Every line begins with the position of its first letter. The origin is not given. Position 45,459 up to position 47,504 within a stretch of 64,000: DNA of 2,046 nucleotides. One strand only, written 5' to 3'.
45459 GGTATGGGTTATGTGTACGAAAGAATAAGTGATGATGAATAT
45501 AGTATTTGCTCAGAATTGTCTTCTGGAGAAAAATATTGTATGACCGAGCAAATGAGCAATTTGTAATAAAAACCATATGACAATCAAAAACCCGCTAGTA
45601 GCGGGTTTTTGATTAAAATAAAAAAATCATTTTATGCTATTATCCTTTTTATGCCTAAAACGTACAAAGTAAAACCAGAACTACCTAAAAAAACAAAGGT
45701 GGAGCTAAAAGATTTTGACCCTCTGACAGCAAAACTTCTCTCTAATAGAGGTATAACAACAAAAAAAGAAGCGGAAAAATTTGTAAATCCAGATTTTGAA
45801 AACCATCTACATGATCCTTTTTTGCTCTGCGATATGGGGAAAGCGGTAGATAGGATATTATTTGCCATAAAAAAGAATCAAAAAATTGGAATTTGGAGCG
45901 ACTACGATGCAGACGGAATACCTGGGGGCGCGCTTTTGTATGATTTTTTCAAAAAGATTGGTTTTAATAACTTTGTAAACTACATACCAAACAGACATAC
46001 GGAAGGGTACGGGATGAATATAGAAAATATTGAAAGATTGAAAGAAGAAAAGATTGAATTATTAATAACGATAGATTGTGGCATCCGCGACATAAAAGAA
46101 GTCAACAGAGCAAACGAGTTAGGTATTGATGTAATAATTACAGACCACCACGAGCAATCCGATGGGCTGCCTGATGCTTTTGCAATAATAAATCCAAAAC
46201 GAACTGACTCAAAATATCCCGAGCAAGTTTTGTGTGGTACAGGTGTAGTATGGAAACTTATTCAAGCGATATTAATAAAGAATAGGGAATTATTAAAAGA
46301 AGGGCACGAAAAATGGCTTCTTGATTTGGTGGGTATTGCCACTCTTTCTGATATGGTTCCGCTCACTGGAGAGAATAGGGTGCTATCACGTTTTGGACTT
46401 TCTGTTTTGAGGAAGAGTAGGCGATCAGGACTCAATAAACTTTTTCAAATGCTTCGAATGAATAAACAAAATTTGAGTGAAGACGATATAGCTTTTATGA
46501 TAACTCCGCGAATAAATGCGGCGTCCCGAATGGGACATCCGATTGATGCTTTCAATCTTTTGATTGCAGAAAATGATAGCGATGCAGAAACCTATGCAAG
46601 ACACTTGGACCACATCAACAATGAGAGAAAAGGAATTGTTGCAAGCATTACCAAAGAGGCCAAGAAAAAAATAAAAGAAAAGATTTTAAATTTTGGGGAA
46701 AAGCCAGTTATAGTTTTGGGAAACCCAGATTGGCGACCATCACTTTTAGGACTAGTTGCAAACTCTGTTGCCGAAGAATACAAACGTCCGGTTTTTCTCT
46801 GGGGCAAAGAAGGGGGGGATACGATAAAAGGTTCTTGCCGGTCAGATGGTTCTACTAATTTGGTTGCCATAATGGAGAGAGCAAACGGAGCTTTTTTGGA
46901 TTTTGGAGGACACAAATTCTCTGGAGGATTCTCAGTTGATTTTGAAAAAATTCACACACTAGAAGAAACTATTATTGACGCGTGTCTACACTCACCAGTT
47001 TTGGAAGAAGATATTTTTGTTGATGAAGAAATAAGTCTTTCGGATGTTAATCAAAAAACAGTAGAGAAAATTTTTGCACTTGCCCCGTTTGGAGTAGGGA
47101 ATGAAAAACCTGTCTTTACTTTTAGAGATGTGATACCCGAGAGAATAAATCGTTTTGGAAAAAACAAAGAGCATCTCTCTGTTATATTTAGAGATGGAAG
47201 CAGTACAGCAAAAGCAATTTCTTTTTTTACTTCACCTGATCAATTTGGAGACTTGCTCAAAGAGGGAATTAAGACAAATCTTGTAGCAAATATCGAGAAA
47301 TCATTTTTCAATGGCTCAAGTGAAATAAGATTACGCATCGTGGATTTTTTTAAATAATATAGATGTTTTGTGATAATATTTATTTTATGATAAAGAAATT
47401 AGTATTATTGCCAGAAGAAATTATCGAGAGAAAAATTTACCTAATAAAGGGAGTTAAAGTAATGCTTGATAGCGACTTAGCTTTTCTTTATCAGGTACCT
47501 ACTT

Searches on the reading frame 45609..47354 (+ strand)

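Call 21: search_protein_families(library=pfam, proteins=[window:45609-47354:+], max_evalue=0.0001)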
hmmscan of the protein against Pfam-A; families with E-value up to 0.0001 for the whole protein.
window:45609-47354:+ (582 aa): 3 families
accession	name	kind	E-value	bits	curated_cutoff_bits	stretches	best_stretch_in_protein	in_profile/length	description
PF01368.27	DHH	-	9.7e-24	84.5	28.1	1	92-244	1-124/125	DHH family, N-terminal domain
PF17768.7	RecJ_OB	-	9.2e-20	71.2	27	1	471-579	1-107/107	RecJ OB domain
PF02272.25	DHHA1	-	7.4e-10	39.6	25.9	1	366-457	3-98/102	DHHA1 domain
